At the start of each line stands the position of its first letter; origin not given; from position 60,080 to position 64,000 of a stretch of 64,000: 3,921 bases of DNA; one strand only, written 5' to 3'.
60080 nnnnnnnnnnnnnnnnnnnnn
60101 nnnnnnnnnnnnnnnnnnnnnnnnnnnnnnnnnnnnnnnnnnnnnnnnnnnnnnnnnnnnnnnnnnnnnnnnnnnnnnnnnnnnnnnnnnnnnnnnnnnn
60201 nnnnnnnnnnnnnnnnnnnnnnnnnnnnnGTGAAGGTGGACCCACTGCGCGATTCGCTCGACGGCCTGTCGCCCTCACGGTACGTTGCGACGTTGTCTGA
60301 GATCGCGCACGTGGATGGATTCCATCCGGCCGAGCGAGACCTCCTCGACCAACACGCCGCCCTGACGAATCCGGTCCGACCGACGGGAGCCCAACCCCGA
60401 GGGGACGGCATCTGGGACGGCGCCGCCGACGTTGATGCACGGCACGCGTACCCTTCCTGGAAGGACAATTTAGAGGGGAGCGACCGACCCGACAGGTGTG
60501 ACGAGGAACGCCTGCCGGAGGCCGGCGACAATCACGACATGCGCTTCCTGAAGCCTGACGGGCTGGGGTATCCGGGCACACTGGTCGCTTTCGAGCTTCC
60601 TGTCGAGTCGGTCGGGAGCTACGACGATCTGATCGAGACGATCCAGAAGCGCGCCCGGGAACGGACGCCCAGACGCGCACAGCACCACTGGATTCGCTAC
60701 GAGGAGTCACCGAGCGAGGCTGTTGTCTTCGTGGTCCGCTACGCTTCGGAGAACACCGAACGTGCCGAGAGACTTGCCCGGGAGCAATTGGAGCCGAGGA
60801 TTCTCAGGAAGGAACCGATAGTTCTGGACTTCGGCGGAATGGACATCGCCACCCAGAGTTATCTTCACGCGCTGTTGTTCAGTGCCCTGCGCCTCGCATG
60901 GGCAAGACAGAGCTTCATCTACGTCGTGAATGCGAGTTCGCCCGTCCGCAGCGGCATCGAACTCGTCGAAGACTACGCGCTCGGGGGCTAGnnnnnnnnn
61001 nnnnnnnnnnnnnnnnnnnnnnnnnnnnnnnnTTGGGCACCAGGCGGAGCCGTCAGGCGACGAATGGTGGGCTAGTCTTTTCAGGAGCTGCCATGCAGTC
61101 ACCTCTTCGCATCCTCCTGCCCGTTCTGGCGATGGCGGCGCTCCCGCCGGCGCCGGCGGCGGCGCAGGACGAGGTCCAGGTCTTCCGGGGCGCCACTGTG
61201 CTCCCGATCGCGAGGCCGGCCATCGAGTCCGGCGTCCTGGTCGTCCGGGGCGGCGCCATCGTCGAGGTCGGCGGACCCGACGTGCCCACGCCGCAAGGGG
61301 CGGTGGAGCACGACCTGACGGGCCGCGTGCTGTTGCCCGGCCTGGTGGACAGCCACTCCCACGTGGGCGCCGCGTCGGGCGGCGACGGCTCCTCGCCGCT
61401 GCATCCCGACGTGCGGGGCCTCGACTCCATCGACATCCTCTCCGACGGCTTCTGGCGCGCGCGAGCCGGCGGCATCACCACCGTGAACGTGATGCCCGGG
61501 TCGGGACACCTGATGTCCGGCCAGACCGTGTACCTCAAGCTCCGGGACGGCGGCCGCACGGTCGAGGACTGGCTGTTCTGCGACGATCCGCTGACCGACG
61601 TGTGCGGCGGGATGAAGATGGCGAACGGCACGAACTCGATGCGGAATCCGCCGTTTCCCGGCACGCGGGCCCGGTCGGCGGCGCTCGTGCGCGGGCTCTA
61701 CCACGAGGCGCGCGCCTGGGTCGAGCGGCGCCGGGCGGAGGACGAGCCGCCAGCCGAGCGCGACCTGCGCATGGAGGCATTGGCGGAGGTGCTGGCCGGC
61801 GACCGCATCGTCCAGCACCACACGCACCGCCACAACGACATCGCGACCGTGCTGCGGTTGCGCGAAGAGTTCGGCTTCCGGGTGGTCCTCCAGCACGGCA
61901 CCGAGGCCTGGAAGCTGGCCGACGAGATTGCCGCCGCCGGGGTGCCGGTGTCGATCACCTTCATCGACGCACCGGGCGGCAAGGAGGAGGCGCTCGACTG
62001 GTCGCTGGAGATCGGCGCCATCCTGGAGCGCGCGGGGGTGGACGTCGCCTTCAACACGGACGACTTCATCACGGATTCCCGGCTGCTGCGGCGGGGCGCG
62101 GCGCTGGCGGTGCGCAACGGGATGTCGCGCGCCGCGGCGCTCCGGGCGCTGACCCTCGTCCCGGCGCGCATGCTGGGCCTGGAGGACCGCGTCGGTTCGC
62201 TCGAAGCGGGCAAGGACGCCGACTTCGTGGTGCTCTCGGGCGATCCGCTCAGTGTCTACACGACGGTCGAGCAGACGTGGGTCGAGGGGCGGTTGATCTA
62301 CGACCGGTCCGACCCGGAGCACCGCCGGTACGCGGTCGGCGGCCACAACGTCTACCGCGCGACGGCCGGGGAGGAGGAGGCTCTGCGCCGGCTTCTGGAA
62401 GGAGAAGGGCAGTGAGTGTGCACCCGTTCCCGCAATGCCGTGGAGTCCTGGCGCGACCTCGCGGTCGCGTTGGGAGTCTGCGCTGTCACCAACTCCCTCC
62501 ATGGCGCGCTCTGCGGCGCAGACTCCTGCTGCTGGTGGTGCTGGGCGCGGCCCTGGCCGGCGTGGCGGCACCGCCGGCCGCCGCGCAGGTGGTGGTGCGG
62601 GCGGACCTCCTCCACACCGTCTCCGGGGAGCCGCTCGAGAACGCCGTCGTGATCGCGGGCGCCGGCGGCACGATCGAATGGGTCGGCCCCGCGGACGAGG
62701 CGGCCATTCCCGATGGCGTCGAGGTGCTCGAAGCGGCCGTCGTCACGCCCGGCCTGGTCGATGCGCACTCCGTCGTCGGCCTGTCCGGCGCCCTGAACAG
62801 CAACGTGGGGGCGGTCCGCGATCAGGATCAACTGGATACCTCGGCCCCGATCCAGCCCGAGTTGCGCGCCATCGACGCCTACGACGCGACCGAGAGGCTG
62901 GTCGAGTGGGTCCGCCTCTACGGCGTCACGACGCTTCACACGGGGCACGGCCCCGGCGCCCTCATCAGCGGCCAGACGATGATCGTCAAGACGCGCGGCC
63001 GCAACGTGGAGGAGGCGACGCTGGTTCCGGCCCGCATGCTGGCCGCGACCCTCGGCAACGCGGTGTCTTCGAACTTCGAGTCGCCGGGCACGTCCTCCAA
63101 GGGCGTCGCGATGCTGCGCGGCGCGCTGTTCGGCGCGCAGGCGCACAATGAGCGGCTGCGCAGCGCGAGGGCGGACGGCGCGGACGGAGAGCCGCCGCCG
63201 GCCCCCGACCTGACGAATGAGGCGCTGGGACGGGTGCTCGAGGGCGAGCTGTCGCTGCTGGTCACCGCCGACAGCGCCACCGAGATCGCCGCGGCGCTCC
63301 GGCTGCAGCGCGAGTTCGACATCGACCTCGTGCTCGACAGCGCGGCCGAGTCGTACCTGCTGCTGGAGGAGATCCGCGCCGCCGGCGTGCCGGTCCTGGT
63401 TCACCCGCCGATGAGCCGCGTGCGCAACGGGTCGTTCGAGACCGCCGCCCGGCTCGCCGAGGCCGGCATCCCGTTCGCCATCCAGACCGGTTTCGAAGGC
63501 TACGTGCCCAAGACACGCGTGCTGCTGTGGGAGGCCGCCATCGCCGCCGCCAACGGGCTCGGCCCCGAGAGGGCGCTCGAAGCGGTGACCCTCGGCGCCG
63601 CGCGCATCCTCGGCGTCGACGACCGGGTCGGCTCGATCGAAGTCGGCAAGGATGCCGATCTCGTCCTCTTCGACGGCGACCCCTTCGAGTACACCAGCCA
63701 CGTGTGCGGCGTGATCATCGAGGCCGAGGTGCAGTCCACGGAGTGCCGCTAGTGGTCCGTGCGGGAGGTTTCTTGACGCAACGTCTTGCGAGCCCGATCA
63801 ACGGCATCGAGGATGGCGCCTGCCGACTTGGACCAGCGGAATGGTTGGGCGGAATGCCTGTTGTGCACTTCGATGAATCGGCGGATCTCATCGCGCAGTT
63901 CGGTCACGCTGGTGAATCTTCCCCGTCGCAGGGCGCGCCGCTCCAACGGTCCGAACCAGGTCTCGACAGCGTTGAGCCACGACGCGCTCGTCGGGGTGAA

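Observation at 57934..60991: Translationally coupled three-gene module of unplaceable proteins (two glycine-zipper membrane proteins plus a TerB-like/STAS-like cytosolic protein): best candidate for an undescribed system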

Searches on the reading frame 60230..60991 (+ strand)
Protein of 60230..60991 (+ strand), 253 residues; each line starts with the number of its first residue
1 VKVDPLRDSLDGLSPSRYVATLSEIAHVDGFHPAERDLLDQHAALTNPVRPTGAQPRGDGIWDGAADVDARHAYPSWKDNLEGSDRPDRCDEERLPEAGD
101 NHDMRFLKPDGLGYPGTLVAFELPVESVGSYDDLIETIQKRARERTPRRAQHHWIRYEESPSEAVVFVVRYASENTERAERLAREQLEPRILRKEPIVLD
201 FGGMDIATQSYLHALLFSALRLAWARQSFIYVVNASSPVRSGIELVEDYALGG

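Call 3: search_protein_families(library=pfam, proteins=[window:60230-60991:+], max_evalue=1)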
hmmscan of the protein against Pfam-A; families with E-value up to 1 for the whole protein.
window:60230-60991:+ (253 aa): 1 family
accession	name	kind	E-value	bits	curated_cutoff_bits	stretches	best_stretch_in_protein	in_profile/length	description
PF14213.11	DUF4325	-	0.0049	17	23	1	179-216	2-38/64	STAS-like domain of unknown function (DUF4325)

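Call 4: search_protein_families(library=padloc, proteins=[window:60230-60991:+], max_evalue=1)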
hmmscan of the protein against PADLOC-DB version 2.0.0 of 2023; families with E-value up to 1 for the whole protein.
window:60230-60991:+ (253 aa): 0 families

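Call 5: search_protein_families(library=ncbifam, proteins=[window:60230-60991:+], max_evalue=1)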
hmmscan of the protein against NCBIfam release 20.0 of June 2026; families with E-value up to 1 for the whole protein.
window:60230-60991:+ (253 aa): 0 families

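Call 8: search_protein_families(library=phrogs, proteins=[window:60230-60991:+], max_evalue=1)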
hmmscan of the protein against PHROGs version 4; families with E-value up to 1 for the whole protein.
window:60230-60991:+ (253 aa): 1 family
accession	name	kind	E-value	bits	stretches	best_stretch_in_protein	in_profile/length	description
phrog_5816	-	unknown function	0.0049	16.7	1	114-222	294-406/441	-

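Call 17: find_homologous_proteins(query=window:60230-60991:+)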
Query window:60230-60991:+ (253 aa): 119 proteins with E <= 0.001 among 2487 candidates.
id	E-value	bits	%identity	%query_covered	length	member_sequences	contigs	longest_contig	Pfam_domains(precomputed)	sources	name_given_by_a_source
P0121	2.6e-165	566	100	99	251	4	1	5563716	-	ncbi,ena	-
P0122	4.0e-93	330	96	62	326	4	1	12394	PF13581.13,PF02518.32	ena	-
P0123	1.0e-86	309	89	62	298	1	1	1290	PF13495.13,PF02899.24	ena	-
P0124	2.2e-82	294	87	62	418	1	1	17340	PF13581.13,PF02518.32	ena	-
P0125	8.1e-82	293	86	62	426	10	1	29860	PF13581.13,PF02518.32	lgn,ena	-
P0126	6.9e-77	276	80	62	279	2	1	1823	PF13581.13,PF02518.32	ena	-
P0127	7.7e-77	276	80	62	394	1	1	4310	PF13581.13,PF02518.32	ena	-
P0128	1.3e-76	275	81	62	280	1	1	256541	PF14213.12,PF13581.13,PF02518.32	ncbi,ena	-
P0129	3.0e-76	274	80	62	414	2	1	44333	PF13581.13,PF02518.32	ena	-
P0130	4.0e-63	231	79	56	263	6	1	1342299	-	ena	-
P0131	1.0e-60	223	65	62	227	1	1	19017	-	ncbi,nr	ncbi:MAG: STAS-like domain-containing protein [Proteobacteria bacterium]|nr:STAS-like domain-contain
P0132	4.5e-54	202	72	54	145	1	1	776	-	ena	-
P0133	3.9e-51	192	56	62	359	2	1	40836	-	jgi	jgi:anti-anti-sigma regulatory factor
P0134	1.7e-50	190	88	39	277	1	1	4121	-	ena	-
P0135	3.5e-50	189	56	61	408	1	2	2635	PF13581.13,PF02518.32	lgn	-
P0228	1.5e-34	138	66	45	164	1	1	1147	PF14213.12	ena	-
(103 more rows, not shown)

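Call 61: search_protein_families(library=padloc, proteins=[P0125, P0124], max_evalue=0.01)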
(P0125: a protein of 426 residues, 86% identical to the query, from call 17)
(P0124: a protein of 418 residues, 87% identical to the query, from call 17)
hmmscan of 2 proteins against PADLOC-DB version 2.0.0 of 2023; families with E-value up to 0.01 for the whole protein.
P0125 (426 aa): 1 family
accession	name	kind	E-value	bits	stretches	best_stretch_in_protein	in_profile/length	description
PDLC02567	DrmA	-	1.3e-06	23.8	1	108-218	99-207/1750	DrmA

P0124 (418 aa): 1 family
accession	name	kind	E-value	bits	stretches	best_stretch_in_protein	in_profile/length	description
PDLC02567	DrmA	-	0.00011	17.4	1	101-212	100-209/1750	DrmA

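Call 70: find_encoding_contigs(protein=P0125, flank=8000, max_places=4)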
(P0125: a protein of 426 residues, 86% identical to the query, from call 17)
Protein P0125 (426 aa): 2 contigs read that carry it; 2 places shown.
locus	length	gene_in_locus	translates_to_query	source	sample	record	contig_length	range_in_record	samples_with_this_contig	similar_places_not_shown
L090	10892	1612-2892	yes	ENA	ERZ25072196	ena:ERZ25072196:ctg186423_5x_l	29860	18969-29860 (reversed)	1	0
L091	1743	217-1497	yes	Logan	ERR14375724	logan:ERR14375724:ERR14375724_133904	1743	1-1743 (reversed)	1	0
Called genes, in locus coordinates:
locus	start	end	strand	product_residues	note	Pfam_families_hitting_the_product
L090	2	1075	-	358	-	?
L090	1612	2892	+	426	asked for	PF13581:HATPase_c_2, PF02518:HATPase_c (weak)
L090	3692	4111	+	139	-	-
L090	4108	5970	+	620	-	PF01011:PQQ, PF13570:Beta-prop_ACSF4 (faint), PF13360:PQQ_2, PF01011:PQQ, PF13360:PQQ_2 (weak)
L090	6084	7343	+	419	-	PF10282:Lactonase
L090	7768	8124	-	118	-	PF13707:RloB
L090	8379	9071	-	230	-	PF13304:AAA_21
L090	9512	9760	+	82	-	-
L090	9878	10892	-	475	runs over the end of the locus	-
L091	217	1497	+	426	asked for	PF13581:HATPase_c_2, PF02518:HATPase_c (weak)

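Call 71: find_encoding_contigs(protein=P0124, flank=8000, max_places=4)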
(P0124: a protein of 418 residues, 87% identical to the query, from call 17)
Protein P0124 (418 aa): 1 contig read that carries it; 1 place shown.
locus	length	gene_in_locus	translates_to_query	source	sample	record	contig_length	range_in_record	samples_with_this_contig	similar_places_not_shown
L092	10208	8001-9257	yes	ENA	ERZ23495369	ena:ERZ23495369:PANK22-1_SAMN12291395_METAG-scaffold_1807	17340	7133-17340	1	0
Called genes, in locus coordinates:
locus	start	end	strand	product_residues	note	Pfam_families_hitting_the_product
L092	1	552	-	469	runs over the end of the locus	PF00067:p450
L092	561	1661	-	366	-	PF01222:ERG4_ERG24, PF06966:DUF1295 (weak)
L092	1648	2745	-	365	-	PF00355:Rieske, PF19112:VanA_C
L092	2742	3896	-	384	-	PF01073:3Beta_HSD, PF01370:Epimerase, PF02719:Polysacc_synt_2, PF04321:RmlD_sub_bind (weak), PF05368:NmrA (weak), PF13460:NAD_binding_10, PF16363:GDP_Man_Dehyd, PF07993:NAD_binding_4 (weak)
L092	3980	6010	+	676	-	PF12228:DUF3604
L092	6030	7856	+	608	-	PF01011:PQQ, PF13360:PQQ_2, PF13570:Beta-prop_ACSF4 (faint), PF13360:PQQ_2 (weak), PF01011:PQQ, PF13360:PQQ_2 (weak)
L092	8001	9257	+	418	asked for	PF13581:HATPase_c_2, PF02518:HATPase_c (weak)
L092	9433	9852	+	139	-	-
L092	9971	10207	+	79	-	?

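Call 95: list_cluster_members(proteins=[P0121, P0001])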
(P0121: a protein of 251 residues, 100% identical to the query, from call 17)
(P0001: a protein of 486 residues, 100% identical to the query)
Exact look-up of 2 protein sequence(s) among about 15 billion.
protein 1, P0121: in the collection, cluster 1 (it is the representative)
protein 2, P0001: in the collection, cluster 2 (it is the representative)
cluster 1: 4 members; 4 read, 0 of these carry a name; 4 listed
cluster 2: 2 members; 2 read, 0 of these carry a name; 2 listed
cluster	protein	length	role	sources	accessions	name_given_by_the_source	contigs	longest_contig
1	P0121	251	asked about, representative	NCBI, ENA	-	-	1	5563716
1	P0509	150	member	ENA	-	-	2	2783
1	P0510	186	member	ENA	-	-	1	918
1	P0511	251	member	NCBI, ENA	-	-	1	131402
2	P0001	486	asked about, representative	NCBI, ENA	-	-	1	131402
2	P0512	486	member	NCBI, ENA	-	-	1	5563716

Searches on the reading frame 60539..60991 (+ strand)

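Call 16: search_protein_families(library=pfam, proteins=[window:60539-60991:+], max_evalue=0.1)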
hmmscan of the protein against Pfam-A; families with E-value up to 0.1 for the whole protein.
window:60539-60991:+ (150 aa): 1 family
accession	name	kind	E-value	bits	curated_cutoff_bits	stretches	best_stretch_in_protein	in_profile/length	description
PF14213.11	DUF4325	-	0.002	18.3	23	1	76-113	2-38/64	STAS-like domain of unknown function (DUF4325)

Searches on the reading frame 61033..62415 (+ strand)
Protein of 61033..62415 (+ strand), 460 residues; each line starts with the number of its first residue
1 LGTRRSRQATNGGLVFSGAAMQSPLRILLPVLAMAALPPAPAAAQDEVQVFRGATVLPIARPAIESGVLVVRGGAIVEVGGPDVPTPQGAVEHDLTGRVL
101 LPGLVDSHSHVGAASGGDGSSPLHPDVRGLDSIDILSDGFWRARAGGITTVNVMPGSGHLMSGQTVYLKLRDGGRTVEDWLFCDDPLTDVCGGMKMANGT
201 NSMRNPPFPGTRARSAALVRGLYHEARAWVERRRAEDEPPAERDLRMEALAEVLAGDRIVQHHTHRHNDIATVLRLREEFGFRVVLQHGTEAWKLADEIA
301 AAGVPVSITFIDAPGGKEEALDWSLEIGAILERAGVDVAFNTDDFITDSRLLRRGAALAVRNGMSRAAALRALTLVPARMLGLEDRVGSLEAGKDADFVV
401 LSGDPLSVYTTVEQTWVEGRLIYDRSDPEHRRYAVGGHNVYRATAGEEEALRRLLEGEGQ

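Call 16: search_protein_families(library=pfam, proteins=[window:61033-62415:+], max_evalue=0.1)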
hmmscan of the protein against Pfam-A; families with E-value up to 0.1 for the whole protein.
window:61033-62415:+ (460 aa): 2 families
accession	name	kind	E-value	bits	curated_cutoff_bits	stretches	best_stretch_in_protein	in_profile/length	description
PF07969.17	Amidohydro_3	-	3.1e-21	76.8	29.7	2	294-423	319-472/472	Amidohydrolase family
PF01979.26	Amidohydro_1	-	2e-18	67.2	25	1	99-419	1-342/345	Amidohydrolase family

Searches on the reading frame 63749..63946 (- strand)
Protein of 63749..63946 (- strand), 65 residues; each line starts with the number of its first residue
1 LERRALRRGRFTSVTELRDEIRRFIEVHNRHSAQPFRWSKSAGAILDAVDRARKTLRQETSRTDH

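Call 16: search_protein_families(library=pfam, proteins=[window:63749-63946:-], max_evalue=0.1)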
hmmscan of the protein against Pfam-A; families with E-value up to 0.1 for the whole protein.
window:63749-63946:- (65 aa): 1 family
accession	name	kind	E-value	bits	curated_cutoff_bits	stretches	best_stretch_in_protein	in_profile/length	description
PF20204.3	DUF6566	-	0.089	13.4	26.7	1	8-62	22-74/78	Domain of unknown function (DUF6566)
